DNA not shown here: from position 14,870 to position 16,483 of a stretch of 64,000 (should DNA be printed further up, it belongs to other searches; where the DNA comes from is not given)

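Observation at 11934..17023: DprE1-like/DprE2-like oxidase-reductase pair wired to a GT2 and a GT-C-like transferase: candidate undescribed lipid-linked sugar epimerisation pathway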

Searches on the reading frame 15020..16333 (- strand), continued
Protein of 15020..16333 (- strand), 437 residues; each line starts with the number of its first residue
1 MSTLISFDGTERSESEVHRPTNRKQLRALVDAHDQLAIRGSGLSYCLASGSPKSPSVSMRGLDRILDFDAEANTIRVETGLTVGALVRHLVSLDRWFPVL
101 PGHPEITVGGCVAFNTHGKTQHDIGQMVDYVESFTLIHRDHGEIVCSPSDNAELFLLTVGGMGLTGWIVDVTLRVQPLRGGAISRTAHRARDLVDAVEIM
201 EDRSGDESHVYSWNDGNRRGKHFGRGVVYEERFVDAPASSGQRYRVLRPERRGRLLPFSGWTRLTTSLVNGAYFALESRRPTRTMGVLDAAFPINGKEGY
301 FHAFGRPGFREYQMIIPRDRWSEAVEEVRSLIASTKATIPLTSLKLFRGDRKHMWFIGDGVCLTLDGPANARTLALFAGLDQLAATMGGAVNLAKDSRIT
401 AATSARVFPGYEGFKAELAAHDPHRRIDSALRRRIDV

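Call 58: search_protein_families(library=ncbifam, proteins=[L035:9296-10045:+, L041:7281-8030:+, L040:7299-8024:+, L037:9381-10112:+, L035:7977-9299:+, L037:7953-9323:+, L041:5953-7284:+, L029:9983-11299:+, L029:11296-12024:+, L035:5987-7528:+], max_evalue=1e-20)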
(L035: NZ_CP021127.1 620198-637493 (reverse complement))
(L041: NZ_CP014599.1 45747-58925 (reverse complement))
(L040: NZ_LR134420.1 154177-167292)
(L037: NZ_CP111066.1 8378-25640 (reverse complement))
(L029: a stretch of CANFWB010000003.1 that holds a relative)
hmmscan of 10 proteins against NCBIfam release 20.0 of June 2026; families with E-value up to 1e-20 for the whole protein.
L035:9296-10045:+ (249 aa): 8 families
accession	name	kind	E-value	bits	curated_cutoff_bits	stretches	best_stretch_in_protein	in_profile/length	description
NF005489.0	PRK07102.1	equivalog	4.9e-109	363.6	267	1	6-249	2-243/243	SDR family oxidoreductase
NF053786.1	DcplherypntRedDprE2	equivalog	4.4e-54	183.8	250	1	3-248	6-251/252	decaprenylphospho-beta-D-erythro-pentofuranosid-2-ulose 2-reductase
NF004110.0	PRK05599.1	equivalog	2.1e-36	125.7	362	1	7-247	2-244/246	SDR family oxidoreductase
NF005437.0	PRK07024.1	equivalog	2.3e-28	99.3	266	1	7-247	6-246/259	SDR family oxidoreductase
NF005878.0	PRK07825.1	subfamily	9.6e-26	90.7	287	1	4-245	8-246/278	short chain dehydrogenase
NF047420.2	EF_P_mod_YmfI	equivalog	2.2e-24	86.5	238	1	8-194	2-187/236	elongation factor P 5-aminopentanone reductase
NF005559.1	PRK07231.1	subfamily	1.1e-22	80.8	215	1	4-193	3-194/249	glucose 1-dehydrogenase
NF006099.0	PRK08251.1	equivalog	2.3e-21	76.1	253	1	4-247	3-249/250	SDR family oxidoreductase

L041:7281-8030:+ (249 aa): 10 families
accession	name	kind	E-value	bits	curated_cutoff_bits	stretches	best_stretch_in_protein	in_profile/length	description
NF005489.0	PRK07102.1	equivalog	1.5e-96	322.7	267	1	8-249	3-243/243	SDR family oxidoreductase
NF053786.1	DcplherypntRedDprE2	equivalog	2e-50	171.7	250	1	9-247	11-250/252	decaprenylphospho-beta-D-erythro-pentofuranosid-2-ulose 2-reductase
NF004110.0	PRK05599.1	equivalog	3.3e-38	131.6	362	1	9-222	3-217/246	SDR family oxidoreductase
NF005437.0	PRK07024.1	equivalog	1.7e-35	122.7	266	1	7-245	5-244/259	SDR family oxidoreductase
NF006099.0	PRK08251.1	equivalog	3.2e-28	98.6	253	1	7-245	5-247/250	SDR family oxidoreductase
NF047420.2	EF_P_mod_YmfI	equivalog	3.8e-23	82.4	238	1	9-196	2-187/236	elongation factor P 5-aminopentanone reductase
NF005878.0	PRK07825.1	subfamily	1.1e-22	80.7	287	1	5-242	7-243/278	short chain dehydrogenase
NF009466.0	PRK12826.1-2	subfamily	2.6e-22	79.5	222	1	8-194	5-194/248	3-oxoacyl-ACP reductase FabG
NF005559.1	PRK07231.1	subfamily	3.9e-22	78.9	215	1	9-193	7-192/249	glucose 1-dehydrogenase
TIGR01830.1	3oxo_ACP_reduc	equivalog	7.9e-21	74.8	297.75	1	9-196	1-190/239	3-oxoacyl-[acyl-carrier-protein] reductase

L040:7299-8024:+ (241 aa): 2 families
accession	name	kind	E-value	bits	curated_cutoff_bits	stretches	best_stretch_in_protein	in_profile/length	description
NF005489.0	PRK07102.1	equivalog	2.8e-43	148.3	267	1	8-240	4-242/243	SDR family oxidoreductase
NF053786.1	DcplherypntRedDprE2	equivalog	6.2e-21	75.2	250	1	6-240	9-251/252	decaprenylphospho-beta-D-erythro-pentofuranosid-2-ulose 2-reductase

L037:9381-10112:+ (243 aa): 7 families
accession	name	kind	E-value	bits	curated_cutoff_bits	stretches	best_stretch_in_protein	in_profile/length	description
NF005489.0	PRK07102.1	equivalog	3.3e-96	321.6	267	1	1-243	1-243/243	SDR family oxidoreductase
NF053786.1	DcplherypntRedDprE2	equivalog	1.1e-55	189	250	1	3-242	10-251/252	decaprenylphospho-beta-D-erythro-pentofuranosid-2-ulose 2-reductase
NF004110.0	PRK05599.1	equivalog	2.4e-36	125.5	362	1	3-241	2-244/246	SDR family oxidoreductase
NF006099.0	PRK08251.1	equivalog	1.2e-27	96.7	253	1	3-241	6-249/250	SDR family oxidoreductase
NF005437.0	PRK07024.1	equivalog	1.9e-27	96.3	266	1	2-240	5-245/259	SDR family oxidoreductase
NF047420.2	EF_P_mod_YmfI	equivalog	9.6e-25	87.7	238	1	4-190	2-187/236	elongation factor P 5-aminopentanone reductase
TIGR01830.1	3oxo_ACP_reduc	equivalog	1.3e-23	84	297.75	1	4-190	1-190/239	3-oxoacyl-[acyl-carrier-protein] reductase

L035:7977-9299:+ (440 aa): 1 family
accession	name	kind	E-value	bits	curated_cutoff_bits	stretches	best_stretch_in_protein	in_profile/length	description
NF053785.1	DcplphribOxDprE1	equivalog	9.2e-122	407.5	500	1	2-439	6-448/449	decaprenylphosphoryl-beta-D-ribose oxidase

L037:7953-9323:+ (456 aa): 1 family
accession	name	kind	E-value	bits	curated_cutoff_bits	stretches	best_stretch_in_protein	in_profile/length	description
NF053785.1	DcplphribOxDprE1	equivalog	6e-128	427.8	500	1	3-437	3-447/449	decaprenylphosphoryl-beta-D-ribose oxidase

L041:5953-7284:+ (443 aa): 1 family
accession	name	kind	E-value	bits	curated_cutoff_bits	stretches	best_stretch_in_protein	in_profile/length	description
NF053785.1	DcplphribOxDprE1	equivalog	7.6e-123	411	500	1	5-443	4-449/449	decaprenylphosphoryl-beta-D-ribose oxidase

L029:9983-11299:+ (438 aa): 1 family
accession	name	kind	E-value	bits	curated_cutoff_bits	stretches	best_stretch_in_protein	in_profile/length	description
NF053785.1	DcplphribOxDprE1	equivalog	2.3e-51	175.4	500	1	39-437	38-448/449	decaprenylphosphoryl-beta-D-ribose oxidase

L029:11296-12024:+ (242 aa): 2 families
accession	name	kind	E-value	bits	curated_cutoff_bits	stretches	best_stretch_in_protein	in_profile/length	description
NF005489.0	PRK07102.1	equivalog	1.1e-29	103.8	267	1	3-241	4-242/243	SDR family oxidoreductase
NF004825.0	PRK06181.1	equivalog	1.9e-21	76.6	215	1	3-185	9-191/268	SDR family oxidoreductase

L035:5987-7528:+ (513 aa): 4 families
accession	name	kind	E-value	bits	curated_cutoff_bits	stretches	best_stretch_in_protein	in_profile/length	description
NF006088.0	PRK08238.1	equivalog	3.7e-194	645.9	351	1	44-513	10-480/482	UbiA family prenyltransferase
NF008977.0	PRK12324.1-2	equivalog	8.9e-43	146.8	234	1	230-501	6-275/297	decaprenyl-phosphate phosphoribosyltransferase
NF008978.0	PRK12324.1-4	equivalog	1.5e-36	126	207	1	222-508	28-313/322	decaprenyl-phosphate phosphoribosyltransferase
NF008976.0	PRK12324.1-1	equivalog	1.6e-28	100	474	1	232-497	24-287/306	decaprenyl-phosphate phosphoribosyltransferase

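Call 78: search_protein_representatives(protein=window:15020-16333:-)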
Query: 437 residues. Proteins with E-value up to 0.001 (for the whole library): 5009; up to 1e-10: 2189; up to 1e-30: 670. The best 150 are listed.
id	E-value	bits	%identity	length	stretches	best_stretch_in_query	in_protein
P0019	7.8e-150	515.9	54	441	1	1-437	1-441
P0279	2.3e-110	385.8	48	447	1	1-437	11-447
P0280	9.2e-110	383.8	50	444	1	3-437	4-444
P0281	4.7e-108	378.2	45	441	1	3-435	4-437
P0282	3.3e-106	372.1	45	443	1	4-437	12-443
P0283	2.1e-103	362.9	43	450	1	4-436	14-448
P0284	3.7e-102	358.8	42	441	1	5-436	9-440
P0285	1.0e-100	354.0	45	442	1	3-436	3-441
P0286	1.2e-100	353.8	43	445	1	6-437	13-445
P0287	3.4e-100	352.3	44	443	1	2-435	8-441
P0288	3.0e-98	345.9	42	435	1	6-436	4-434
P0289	5.5e-98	345.0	44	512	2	4-238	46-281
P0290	8.3e-94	331.3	41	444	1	2-437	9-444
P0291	7.5e-93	328.1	42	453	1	4-436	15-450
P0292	1.7e-92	326.9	43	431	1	4-436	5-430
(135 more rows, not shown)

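Call 88: find_encoding_contigs(protein=P0020, flank=7000, max_places=1)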
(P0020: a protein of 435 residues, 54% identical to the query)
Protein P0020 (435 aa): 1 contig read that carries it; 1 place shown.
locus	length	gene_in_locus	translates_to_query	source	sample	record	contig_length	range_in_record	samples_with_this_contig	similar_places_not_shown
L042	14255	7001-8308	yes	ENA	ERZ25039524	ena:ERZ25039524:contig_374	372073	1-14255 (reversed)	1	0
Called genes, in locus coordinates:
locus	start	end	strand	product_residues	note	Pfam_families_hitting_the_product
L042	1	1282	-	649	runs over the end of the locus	PF13439:Glyco_transf_4 (faint), PF00534:Glycos_transf_1, PF13524:Glyco_trans_1_2, PF13692:Glyco_trans_1_4, PF20706:GT4-conflict (weak), PF00535:Glycos_transf_2, PF13641:Glyco_tranf_2_3 (weak)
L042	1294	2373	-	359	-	PF05721:PhyH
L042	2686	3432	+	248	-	PF05721:PhyH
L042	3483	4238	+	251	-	PF03567:Sulfotransfer_2 (faint)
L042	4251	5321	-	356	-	PF04055:Radical_SAM, PF13186:SPASM (weak)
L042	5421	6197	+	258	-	PF05721:PhyH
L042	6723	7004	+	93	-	-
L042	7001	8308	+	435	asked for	PF01565:FAD_binding_4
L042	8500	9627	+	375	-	-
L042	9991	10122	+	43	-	-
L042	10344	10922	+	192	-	PF00106:adh_short, PF13561:adh_short_C2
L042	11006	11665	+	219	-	PF00535:Glycos_transf_2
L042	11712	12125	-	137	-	PF13186:SPASM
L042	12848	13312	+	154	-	-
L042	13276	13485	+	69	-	-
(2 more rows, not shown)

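Call 89: find_encoding_contigs(protein=P0067, flank=7000, max_places=1)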
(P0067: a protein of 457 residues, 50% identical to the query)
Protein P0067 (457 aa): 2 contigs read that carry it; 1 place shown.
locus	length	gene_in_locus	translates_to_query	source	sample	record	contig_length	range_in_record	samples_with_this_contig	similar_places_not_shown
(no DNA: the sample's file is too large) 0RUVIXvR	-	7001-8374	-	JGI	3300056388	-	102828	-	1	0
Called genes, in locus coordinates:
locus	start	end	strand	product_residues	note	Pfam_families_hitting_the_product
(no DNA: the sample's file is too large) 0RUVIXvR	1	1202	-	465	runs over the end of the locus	PF00884:Sulfatase, PF01663:Phosphodiest (faint), PF16347:SGSH_C (faint)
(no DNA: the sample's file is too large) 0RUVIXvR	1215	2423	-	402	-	PF01145:Band_7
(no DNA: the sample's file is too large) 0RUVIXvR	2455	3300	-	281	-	PF01061:ABC2_membrane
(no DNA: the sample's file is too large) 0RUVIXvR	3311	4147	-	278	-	PF00005:ABC_tran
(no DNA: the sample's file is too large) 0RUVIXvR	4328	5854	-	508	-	-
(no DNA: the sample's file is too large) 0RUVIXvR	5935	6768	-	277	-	PF00535:Glycos_transf_2, PF13641:Glyco_tranf_2_3 (weak)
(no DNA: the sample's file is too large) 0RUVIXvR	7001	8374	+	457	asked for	PF01565:FAD_binding_4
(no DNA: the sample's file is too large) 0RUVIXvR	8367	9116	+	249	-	PF00106:adh_short, PF01370:Epimerase (weak), PF08659:KR, PF13561:adh_short_C2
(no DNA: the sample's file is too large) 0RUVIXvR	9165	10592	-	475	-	PF00884:Sulfatase, PF01663:Phosphodiest (faint), PF16347:SGSH_C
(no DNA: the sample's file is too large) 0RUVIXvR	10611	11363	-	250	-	PF13489:Methyltransf_23, PF13847:Methyltransf_31, PF08241:Methyltransf_11, PF08242:Methyltransf_12, PF13649:Methyltransf_25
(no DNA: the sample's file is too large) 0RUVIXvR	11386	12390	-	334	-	PF13527:Acetyltransf_9, PF00583:Acetyltransf_1, PF13508:Acetyltransf_7 (weak)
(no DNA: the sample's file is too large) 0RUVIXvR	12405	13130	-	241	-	-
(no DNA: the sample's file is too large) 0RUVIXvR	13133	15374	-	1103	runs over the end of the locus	PF13578:Methyltransf_24, PF05711:TylF, PF00535:Glycos_transf_2, PF04989:RMNT_CmcI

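Call 90: find_encoding_contigs(protein=P0092, flank=7000, max_places=1)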
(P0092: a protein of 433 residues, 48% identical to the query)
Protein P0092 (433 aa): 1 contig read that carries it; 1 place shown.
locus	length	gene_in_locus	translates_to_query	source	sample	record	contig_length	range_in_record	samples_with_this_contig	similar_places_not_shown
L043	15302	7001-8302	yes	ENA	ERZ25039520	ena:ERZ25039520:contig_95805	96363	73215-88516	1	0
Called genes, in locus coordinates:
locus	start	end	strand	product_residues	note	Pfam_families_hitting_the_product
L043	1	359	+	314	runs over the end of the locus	-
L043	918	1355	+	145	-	-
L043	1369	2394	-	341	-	-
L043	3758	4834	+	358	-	PF02515:CoA_transf_3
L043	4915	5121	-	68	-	PF22366:NDH2_C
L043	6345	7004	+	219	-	PF13489:Methyltransf_23, PF13649:Methyltransf_25, PF08241:Methyltransf_11, PF08242:Methyltransf_12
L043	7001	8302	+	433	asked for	PF01565:FAD_binding_4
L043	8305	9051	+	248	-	PF00106:adh_short, PF01370:Epimerase, PF08659:KR, PF13561:adh_short_C2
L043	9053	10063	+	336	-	PF13641:Glyco_tranf_2_3 (weak), PF00535:Glycos_transf_2, PF10111:Glyco_tranf_2_2 (weak)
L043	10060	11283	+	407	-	-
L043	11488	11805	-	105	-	-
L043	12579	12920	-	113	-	PF13561:adh_short_C2, PF00106:adh_short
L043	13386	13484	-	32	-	-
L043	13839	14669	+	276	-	PF00106:adh_short, PF08659:KR, PF13561:adh_short_C2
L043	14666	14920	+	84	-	-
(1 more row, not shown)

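Call 91: find_encoding_contigs(protein=P0076, flank=7000, max_places=1)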
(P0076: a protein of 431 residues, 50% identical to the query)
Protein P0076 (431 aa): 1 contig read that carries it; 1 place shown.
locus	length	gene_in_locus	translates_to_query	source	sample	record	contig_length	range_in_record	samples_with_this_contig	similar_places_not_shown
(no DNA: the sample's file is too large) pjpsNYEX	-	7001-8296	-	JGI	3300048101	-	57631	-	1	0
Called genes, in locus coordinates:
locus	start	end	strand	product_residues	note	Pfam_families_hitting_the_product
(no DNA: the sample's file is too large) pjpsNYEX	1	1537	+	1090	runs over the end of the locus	PF13578:Methyltransf_24 (faint), PF05711:TylF, PF00535:Glycos_transf_2 (weak), PF04989:RMNT_CmcI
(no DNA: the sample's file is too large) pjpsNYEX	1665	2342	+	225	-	PF13578:Methyltransf_24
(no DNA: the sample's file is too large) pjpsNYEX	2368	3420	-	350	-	PF05721:PhyH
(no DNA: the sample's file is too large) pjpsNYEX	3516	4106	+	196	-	PF00132:Hexapep (weak)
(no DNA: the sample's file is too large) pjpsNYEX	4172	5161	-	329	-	PF05721:PhyH (weak)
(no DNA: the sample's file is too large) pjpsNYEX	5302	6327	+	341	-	PF05721:PhyH (weak)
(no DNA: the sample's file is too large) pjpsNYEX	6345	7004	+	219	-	PF13489:Methyltransf_23, PF13649:Methyltransf_25, PF08241:Methyltransf_11, PF08242:Methyltransf_12 (weak)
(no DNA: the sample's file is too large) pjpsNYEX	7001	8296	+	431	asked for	PF01565:FAD_binding_4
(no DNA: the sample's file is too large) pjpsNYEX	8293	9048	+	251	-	PF00106:adh_short, PF08659:KR, PF13561:adh_short_C2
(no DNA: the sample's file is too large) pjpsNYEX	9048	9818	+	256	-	PF00535:Glycos_transf_2, PF10111:Glyco_tranf_2_2 (weak)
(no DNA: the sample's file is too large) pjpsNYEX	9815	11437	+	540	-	-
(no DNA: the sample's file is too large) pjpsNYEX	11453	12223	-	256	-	PF06990:Gal-3-0_sulfotr (weak)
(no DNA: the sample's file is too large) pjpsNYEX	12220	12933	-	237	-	-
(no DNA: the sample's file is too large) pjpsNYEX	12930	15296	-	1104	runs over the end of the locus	PF13578:Methyltransf_24 (weak), PF05711:TylF, PF00535:Glycos_transf_2 (weak), PF04989:RMNT_CmcI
